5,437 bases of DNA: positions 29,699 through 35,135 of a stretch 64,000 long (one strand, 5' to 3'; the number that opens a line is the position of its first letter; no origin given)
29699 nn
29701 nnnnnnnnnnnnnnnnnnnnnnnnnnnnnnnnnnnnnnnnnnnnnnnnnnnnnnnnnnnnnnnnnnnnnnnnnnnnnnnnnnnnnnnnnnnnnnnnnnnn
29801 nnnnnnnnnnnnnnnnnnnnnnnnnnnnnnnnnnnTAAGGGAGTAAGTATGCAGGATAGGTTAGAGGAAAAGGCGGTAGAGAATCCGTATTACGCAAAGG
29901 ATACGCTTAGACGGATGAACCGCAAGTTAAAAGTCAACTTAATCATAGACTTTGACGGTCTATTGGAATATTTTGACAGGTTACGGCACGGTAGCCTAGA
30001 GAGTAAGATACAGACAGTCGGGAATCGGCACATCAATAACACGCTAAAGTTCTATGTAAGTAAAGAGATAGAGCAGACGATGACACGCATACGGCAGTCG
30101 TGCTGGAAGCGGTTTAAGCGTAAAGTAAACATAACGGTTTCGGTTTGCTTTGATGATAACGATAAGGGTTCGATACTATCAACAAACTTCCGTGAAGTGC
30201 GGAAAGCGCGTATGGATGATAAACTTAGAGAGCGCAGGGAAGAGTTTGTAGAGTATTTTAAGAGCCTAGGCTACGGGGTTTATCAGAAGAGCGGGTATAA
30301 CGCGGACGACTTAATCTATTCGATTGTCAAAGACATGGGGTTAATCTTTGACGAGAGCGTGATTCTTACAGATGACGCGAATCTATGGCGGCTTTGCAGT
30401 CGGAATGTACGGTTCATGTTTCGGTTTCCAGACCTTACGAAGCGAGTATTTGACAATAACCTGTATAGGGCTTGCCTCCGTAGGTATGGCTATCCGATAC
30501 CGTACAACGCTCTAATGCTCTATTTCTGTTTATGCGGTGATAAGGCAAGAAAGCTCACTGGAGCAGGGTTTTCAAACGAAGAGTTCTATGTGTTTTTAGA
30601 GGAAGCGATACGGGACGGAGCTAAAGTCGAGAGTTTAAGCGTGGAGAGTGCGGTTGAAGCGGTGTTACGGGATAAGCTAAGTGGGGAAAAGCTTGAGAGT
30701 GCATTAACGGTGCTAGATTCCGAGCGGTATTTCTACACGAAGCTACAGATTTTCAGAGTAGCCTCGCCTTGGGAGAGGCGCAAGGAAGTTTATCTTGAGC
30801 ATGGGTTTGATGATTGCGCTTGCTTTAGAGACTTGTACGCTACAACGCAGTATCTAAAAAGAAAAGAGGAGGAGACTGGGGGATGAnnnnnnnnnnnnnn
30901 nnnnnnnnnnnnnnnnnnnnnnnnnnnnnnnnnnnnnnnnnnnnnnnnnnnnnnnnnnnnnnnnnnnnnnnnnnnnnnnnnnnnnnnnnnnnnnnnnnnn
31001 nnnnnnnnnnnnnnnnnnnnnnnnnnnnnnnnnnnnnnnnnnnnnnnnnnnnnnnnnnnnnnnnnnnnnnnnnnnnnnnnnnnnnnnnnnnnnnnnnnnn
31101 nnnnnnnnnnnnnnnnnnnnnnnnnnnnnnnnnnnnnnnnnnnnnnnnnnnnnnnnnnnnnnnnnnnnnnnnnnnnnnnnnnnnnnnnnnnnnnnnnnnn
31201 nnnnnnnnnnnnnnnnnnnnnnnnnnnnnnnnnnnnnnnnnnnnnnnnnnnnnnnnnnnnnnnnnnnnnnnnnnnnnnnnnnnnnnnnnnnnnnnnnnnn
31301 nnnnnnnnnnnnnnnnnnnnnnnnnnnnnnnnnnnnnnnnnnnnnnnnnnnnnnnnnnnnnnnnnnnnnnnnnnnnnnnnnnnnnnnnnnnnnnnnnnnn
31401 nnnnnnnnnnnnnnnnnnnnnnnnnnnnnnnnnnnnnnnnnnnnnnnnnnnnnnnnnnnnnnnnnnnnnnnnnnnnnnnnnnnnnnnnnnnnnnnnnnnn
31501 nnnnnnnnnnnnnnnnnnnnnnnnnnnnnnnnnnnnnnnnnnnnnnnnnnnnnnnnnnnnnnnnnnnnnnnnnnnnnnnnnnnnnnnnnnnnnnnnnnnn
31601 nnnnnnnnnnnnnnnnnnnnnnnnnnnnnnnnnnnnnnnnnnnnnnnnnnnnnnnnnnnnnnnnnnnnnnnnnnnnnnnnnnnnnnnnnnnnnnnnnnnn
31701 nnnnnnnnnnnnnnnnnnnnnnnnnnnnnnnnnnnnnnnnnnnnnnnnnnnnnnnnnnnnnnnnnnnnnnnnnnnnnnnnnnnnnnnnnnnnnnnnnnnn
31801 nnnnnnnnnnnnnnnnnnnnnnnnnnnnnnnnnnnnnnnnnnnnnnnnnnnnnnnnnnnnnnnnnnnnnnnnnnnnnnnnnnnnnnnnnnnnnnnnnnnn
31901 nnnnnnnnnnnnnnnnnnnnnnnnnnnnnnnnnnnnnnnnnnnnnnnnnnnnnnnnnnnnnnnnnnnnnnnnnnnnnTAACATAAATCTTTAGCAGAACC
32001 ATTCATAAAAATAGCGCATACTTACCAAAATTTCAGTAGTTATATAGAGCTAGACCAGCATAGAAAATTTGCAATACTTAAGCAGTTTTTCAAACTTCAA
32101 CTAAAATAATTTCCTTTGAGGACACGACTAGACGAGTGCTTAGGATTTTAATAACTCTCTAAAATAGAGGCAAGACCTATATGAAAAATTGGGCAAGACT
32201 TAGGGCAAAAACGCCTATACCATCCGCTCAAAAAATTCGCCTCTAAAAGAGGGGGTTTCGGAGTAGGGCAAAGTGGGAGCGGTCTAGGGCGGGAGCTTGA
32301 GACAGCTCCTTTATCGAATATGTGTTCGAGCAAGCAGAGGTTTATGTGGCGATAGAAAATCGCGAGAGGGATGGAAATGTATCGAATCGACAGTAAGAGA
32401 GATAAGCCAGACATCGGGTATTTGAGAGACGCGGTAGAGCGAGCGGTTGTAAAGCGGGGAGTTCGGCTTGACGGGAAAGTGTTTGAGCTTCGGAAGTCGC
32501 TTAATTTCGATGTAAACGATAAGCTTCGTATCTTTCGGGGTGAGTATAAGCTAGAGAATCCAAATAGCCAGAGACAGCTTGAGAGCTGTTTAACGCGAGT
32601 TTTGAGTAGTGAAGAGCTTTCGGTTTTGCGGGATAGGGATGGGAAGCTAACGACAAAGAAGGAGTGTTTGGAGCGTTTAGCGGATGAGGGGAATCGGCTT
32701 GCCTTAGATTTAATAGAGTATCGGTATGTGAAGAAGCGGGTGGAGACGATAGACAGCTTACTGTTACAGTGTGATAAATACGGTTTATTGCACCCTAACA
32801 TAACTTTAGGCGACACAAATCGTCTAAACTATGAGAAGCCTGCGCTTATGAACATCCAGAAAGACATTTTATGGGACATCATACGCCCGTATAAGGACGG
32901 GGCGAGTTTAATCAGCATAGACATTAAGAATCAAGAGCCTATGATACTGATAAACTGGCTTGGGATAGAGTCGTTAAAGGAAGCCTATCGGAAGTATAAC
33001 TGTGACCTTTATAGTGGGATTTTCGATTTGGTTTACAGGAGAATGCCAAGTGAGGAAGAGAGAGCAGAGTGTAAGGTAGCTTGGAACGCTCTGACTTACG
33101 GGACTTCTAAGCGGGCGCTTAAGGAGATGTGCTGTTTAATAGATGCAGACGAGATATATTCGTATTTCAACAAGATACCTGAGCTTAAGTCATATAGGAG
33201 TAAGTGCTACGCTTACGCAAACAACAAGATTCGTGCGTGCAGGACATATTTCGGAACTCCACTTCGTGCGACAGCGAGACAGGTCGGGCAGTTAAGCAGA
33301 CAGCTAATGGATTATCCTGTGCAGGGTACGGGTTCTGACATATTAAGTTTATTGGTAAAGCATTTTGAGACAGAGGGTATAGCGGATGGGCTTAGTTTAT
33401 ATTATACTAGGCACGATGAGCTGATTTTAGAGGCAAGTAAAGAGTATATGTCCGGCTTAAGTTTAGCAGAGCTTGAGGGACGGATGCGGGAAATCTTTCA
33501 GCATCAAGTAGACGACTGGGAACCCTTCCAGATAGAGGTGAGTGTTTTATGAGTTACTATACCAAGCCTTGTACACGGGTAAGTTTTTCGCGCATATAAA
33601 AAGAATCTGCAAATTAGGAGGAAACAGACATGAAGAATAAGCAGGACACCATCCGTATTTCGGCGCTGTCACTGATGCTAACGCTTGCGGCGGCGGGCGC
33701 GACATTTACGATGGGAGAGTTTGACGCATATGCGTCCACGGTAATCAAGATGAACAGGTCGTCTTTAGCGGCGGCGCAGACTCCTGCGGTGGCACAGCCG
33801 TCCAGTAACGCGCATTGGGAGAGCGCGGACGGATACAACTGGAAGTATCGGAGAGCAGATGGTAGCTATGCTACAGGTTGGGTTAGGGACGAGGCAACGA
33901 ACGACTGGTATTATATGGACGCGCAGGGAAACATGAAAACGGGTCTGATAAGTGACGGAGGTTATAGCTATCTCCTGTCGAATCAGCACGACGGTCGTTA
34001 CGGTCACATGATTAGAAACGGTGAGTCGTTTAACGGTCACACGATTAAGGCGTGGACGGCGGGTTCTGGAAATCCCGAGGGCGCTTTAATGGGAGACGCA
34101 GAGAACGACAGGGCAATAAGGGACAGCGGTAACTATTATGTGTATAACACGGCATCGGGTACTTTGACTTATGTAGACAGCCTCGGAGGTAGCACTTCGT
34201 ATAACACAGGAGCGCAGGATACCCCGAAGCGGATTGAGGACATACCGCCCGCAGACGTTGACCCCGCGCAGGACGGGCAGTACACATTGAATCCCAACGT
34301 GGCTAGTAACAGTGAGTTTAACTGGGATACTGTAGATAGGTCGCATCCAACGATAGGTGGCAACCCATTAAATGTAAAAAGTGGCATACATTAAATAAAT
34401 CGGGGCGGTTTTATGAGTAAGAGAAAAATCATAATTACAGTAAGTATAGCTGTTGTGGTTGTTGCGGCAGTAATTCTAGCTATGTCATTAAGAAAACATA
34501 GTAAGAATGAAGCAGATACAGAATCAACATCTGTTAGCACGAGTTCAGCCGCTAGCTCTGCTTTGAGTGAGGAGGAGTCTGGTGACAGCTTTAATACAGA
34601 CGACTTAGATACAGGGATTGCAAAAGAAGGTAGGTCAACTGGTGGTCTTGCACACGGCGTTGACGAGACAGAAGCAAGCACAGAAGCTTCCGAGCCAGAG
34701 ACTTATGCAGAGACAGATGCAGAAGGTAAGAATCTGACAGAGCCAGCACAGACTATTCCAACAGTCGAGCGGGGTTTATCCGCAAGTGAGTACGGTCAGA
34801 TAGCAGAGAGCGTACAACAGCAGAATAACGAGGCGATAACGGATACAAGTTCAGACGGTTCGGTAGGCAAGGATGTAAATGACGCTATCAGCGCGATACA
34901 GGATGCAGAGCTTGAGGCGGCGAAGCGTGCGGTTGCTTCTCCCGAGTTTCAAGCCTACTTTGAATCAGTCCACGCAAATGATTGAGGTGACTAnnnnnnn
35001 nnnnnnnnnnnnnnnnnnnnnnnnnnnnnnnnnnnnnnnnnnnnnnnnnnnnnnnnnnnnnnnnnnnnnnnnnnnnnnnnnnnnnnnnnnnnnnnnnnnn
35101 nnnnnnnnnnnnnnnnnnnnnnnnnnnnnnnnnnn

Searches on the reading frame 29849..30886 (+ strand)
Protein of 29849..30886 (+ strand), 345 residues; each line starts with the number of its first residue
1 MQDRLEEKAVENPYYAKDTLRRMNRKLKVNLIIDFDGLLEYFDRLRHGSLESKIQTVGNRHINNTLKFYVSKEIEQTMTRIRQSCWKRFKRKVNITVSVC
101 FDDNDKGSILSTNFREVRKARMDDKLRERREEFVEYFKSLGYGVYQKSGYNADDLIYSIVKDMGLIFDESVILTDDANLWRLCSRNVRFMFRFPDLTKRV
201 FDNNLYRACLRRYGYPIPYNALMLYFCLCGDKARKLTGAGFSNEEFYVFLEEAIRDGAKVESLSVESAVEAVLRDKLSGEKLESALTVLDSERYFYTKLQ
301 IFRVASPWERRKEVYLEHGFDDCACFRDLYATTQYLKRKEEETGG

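Call 60: search_protein_families(library=pfam, proteins=[window:29849-30886:+], max_evalue=0.01)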
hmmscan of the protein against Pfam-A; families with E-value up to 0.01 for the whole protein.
window:29849-30886:+ (345 aa): 1 family
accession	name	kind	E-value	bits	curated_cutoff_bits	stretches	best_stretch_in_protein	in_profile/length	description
PF02739.22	5_3_exonuc_N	-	2.8e-08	34.1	34.3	1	84-191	39-146/164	5'-3' exonuclease, N-terminal resolvase-like domain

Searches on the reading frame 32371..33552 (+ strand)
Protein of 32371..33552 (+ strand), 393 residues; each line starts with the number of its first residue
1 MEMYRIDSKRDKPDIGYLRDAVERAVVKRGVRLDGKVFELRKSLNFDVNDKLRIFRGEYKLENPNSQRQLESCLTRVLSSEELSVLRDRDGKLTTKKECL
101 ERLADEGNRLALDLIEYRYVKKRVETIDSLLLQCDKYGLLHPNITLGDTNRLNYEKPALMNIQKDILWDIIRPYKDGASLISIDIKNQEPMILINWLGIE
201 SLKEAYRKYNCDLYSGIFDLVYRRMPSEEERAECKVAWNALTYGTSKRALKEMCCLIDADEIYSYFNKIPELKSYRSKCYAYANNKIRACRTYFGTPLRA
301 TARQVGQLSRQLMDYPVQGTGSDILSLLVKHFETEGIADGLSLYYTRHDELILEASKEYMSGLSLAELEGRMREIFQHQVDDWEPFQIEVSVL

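Call 9: search_protein_families(library=pfam, proteins=[window:32371-33552:+], max_evalue=0.01)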
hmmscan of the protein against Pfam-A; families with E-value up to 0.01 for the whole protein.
window:32371-33552:+ (393 aa): 1 family
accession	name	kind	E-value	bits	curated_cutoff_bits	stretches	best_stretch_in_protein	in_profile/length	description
PF00476.26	DNA_pol_A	-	3.9e-26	92.3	34.3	1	62-372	30-357/381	DNA polymerase family A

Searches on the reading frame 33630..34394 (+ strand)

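Call 60: search_protein_families(library=pfam, proteins=[window:33630-34394:+], max_evalue=0.01)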
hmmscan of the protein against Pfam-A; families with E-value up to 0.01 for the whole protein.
window:33630-34394:+ (254 aa): 1 family
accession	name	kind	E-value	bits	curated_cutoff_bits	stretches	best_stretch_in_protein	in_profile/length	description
PF01473.26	Choline_bind_1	-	0.0026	18.5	20.5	1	82-102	1-19/19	Putative cell wall binding repeat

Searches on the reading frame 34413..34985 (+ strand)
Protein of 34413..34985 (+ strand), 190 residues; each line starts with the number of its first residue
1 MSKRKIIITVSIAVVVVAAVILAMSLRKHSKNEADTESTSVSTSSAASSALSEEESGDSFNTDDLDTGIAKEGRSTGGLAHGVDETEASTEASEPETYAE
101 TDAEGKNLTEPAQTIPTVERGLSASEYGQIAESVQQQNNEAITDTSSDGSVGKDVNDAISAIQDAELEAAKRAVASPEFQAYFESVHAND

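Call 60: search_protein_families(library=pfam, proteins=[window:34413-34985:+], max_evalue=0.01)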
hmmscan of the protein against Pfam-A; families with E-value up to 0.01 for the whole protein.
window:34413-34985:+ (190 aa): 1 family
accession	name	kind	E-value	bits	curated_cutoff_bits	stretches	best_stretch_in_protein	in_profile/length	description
PF09682.15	Phage_holin_6_1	-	0.0061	17.4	24.9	0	5-57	3-57/101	Bacteriophage holin of superfamily 6 (Holin_LLH)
